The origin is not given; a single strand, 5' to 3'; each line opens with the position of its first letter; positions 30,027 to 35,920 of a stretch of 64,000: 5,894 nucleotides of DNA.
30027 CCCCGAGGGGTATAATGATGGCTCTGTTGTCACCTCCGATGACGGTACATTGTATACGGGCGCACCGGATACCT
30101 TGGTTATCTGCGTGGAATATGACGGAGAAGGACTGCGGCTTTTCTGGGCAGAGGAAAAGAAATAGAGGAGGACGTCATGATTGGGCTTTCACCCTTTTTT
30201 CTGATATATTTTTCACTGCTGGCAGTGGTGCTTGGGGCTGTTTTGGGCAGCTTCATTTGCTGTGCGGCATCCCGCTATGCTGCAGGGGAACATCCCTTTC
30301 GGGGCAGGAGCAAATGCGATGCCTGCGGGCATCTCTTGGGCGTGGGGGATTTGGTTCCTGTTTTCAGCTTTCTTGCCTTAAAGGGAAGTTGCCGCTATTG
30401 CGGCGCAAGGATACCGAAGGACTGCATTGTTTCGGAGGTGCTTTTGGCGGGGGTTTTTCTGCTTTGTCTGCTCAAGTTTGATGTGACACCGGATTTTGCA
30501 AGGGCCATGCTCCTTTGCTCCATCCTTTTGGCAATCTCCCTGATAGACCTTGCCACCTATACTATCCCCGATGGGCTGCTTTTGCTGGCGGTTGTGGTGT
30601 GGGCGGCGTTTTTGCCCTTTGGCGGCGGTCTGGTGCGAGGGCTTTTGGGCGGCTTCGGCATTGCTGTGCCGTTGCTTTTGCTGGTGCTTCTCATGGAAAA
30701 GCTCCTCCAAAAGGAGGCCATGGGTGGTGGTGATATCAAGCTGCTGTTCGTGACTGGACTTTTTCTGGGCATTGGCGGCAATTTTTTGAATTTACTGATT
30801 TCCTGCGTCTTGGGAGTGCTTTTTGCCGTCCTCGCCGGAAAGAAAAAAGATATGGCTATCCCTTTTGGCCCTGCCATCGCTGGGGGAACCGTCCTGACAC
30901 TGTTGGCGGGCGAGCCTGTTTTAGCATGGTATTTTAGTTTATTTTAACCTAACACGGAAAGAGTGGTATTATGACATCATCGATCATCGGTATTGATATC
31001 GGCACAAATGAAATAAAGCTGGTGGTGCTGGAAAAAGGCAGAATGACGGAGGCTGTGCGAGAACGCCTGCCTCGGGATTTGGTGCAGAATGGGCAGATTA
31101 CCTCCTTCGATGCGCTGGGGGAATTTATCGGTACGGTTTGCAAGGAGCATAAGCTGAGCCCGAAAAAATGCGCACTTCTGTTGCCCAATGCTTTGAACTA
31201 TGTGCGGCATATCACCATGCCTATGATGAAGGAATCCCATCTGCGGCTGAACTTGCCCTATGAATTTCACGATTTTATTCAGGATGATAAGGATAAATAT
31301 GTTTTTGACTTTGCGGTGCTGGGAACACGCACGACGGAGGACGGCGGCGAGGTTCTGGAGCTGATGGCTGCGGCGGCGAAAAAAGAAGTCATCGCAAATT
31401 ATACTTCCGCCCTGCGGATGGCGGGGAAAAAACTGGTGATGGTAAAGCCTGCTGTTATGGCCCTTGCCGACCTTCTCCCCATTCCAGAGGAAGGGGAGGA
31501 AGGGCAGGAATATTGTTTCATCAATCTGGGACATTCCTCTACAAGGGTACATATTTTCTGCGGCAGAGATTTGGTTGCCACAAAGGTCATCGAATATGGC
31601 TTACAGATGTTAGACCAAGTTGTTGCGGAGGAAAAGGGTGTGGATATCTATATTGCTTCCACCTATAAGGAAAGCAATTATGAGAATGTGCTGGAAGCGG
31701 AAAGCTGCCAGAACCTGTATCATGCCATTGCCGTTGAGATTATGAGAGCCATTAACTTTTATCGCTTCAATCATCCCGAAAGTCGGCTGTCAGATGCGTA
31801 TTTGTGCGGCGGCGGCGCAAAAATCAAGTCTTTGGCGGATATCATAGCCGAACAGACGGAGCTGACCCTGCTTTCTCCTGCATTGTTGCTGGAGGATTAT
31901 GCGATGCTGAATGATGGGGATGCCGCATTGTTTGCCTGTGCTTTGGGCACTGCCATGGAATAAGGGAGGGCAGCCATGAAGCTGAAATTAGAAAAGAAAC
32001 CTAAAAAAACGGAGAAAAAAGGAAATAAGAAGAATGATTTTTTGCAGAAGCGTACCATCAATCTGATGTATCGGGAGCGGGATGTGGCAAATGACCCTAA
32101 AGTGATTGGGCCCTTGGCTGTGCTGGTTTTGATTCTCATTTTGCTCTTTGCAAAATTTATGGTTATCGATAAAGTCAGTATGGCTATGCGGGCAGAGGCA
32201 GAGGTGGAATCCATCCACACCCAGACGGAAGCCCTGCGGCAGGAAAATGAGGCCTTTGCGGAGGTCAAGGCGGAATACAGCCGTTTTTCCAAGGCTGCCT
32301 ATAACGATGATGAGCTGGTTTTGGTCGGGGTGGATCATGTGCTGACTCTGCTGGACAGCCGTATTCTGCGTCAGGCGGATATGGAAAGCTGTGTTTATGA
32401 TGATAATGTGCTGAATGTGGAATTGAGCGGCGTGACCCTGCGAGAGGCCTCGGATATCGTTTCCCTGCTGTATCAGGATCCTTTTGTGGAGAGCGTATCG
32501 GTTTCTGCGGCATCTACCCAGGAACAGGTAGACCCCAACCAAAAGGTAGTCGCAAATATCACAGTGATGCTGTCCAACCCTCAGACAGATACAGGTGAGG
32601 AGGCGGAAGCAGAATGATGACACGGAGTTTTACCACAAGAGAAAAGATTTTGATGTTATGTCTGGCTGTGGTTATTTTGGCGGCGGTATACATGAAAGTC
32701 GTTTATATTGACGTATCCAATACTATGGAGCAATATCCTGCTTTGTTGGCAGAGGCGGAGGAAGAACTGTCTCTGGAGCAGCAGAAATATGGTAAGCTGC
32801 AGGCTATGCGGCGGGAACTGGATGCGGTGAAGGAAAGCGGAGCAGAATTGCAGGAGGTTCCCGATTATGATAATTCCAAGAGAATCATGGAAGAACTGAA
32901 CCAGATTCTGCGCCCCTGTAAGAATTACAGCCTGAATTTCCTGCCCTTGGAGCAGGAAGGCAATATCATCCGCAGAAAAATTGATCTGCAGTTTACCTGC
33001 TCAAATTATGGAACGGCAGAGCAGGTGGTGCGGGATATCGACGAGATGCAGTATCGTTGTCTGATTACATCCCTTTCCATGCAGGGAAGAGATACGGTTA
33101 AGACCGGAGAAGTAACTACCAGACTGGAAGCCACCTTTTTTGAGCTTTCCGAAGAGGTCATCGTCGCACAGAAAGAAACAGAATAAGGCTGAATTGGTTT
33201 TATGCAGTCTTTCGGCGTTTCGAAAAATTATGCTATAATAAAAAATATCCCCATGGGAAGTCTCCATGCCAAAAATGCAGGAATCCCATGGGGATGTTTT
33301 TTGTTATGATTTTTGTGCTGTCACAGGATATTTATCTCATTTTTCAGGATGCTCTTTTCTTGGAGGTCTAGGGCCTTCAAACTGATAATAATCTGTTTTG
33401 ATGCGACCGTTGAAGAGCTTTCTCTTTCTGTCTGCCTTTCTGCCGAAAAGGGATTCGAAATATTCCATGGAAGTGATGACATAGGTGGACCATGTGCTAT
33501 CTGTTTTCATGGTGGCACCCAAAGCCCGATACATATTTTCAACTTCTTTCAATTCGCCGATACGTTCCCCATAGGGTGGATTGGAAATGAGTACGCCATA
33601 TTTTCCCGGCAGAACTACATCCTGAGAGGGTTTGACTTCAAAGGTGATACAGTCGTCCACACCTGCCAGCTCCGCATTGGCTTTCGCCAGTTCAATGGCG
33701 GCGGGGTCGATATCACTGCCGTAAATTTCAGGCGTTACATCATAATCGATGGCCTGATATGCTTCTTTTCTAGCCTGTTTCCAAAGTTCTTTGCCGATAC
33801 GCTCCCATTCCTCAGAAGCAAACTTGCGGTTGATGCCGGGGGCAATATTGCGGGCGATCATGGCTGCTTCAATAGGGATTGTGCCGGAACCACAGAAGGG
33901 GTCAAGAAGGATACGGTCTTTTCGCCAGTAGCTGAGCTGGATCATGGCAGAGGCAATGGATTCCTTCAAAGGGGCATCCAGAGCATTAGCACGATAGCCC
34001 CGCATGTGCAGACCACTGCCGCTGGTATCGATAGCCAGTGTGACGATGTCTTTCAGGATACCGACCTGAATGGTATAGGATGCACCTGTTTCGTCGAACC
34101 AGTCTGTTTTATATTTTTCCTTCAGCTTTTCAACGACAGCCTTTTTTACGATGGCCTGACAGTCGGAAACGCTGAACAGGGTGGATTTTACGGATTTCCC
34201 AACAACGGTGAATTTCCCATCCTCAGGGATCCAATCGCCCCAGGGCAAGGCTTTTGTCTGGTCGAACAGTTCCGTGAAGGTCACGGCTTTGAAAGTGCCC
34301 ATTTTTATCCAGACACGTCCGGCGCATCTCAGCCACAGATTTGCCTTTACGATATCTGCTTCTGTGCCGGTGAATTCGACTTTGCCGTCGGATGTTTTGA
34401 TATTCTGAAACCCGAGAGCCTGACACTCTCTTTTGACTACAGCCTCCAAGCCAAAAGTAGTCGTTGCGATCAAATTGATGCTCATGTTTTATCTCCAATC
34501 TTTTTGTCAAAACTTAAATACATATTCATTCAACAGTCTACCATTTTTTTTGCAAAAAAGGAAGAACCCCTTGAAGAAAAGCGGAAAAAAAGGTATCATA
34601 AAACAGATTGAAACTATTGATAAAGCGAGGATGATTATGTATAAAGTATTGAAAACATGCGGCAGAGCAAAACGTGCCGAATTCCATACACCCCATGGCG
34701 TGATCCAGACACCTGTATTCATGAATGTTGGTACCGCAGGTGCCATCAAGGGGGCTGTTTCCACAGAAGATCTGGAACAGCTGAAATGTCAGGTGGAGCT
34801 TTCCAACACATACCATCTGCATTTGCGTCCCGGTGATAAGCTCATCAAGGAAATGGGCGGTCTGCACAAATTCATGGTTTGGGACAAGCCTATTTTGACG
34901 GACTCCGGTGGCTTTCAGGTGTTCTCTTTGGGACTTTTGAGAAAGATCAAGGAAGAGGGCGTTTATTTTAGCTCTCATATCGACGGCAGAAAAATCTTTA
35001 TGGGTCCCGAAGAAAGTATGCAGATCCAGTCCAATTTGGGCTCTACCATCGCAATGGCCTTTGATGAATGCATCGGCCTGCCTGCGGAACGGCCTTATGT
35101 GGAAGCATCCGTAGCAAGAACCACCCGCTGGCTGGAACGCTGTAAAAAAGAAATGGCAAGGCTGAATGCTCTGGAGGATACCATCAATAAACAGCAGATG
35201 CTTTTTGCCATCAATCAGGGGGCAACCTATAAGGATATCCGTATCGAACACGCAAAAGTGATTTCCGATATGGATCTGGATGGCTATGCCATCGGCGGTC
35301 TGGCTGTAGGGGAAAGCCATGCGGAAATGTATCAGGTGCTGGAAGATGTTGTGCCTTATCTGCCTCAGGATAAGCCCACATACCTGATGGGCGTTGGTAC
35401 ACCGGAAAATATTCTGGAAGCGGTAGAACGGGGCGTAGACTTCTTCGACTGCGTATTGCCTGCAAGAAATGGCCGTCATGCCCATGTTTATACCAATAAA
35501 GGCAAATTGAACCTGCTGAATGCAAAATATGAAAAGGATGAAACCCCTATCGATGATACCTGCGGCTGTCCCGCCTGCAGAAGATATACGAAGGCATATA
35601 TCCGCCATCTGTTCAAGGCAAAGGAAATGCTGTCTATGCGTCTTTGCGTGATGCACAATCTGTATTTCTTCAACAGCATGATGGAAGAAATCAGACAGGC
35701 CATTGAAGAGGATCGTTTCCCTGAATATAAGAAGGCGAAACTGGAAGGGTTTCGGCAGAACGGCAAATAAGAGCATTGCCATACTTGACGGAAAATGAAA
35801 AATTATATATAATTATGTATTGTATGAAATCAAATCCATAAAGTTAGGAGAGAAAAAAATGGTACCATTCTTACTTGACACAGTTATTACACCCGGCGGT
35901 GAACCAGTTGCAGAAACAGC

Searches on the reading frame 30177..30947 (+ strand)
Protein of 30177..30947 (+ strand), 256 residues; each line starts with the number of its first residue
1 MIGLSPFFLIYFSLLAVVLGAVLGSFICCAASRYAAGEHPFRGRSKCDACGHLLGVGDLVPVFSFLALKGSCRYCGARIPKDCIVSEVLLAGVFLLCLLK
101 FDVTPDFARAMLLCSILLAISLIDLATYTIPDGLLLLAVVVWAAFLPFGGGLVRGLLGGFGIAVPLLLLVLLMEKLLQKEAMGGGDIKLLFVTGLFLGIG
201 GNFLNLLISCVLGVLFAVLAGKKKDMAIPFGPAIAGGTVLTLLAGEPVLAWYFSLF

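Call 8: search_protein_families(library=pfam, proteins=[window:30177-30947:+], max_evalue=0.1)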
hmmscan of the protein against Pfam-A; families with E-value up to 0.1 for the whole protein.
window:30177-30947:+ (256 aa): 2 families
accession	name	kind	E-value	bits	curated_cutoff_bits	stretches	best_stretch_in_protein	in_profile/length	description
PF06750.18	A24_N_bact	-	3.4e-20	72.3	23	1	18-101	1-84/84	Bacterial Peptidase A24 N-terminal domain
PF01478.23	Peptidase_A24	-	3e-14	53.8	26.5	1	111-218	1-104/104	Type IV leader peptidase family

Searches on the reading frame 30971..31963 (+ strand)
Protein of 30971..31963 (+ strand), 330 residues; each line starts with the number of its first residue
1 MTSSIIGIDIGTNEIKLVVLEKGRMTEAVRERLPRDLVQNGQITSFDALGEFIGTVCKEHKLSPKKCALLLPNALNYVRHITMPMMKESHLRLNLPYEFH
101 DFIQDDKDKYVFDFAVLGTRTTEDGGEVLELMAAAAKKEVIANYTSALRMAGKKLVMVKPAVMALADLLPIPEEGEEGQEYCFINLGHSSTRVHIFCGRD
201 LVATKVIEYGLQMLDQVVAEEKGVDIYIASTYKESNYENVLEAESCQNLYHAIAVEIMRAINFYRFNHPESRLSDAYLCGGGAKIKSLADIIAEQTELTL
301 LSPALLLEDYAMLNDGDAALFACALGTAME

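Call 8: search_protein_families(library=pfam, proteins=[window:30971-31963:+], max_evalue=0.1)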
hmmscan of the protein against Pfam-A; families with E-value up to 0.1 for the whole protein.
window:30971-31963:+ (330 aa): 3 families
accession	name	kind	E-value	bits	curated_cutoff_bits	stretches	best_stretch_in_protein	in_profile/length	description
PF11104.14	PilM_2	-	1.3e-27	97.1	27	1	7-299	1-301/340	Type IV pilus assembly protein PilM;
PF14450.12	FtsA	-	0.00065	20.5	31.8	0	182-296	1-103/127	Cell division protein FtsA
PF01869.26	BcrAD_BadFG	-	0.088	12.8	31.5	0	6-66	1-61/271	BadF/BadG/BcrA/BcrD ATPase family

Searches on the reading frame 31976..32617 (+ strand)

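Call 8: search_protein_families(library=pfam, proteins=[window:31976-32617:+], max_evalue=0.1)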
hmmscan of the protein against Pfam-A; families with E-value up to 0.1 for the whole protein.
window:31976-32617:+ (213 aa): 1 family
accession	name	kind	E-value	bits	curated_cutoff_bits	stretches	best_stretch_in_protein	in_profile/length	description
PF24437.2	INTS7_HB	-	0.085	13.3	23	0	68-119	114-165/182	Integrator complex subunit 7 helical bundle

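Call 58: search_protein_families(library=ncbifam, proteins=[window:31976-32617:+], max_evalue=0.1)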
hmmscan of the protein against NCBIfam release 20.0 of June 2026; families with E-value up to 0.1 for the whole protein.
window:31976-32617:+ (213 aa): 0 families

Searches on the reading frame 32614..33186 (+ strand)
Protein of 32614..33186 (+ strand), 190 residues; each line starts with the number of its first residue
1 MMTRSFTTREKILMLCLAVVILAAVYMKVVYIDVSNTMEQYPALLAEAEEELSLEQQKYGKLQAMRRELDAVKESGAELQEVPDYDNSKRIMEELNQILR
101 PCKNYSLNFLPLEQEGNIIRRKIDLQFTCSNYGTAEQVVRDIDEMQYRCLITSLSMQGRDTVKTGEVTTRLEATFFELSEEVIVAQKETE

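Call 8: search_protein_families(library=pfam, proteins=[window:32614-33186:+], max_evalue=0.1)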
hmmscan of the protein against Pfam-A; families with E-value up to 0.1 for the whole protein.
window:32614-33186:+ (190 aa): 2 families
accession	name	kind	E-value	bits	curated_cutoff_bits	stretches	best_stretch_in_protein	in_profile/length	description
PF04612.17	T2SSM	-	0.00051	20.7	27.8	1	4-82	9-86/160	Type II secretion system (T2SS), protein M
PF16739.11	CARD_2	-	0.068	13.6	28.2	0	31-76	19-65/93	Caspase recruitment domain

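Call 58: search_protein_families(library=ncbifam, proteins=[window:32614-33186:+], max_evalue=0.1)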
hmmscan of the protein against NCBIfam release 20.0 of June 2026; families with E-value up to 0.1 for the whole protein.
window:32614-33186:+ (190 aa): 2 families
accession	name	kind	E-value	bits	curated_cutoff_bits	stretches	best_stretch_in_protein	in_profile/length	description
TIGR02956.1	TMAO_torS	equivalog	0.015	13.4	676.5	1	15-97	337-420/967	TMAO reductase system sensor histidine kinase/response regulator TorS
NF006543.0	PRK09039.1-2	equivalog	0.019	14.8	305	1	12-77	30-95/350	peptidoglycan -binding protein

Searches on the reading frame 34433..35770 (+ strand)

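Call 8: search_protein_families(library=pfam, proteins=[window:34433-35770:+], max_evalue=0.1)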
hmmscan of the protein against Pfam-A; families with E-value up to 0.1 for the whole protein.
window:34433-35770:+ (445 aa): 2 families
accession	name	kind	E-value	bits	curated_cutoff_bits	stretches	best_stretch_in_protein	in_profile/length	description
PF01702.25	TGT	-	1.1e-159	531.7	26.3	1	77-438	2-353/357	Queuine tRNA-ribosyltransferase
PF02873.21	MurB_C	-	0.027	15.1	27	1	252-299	14-61/99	UDP-N-acetylenolpyruvoylglucosamine reductase, C-terminal domain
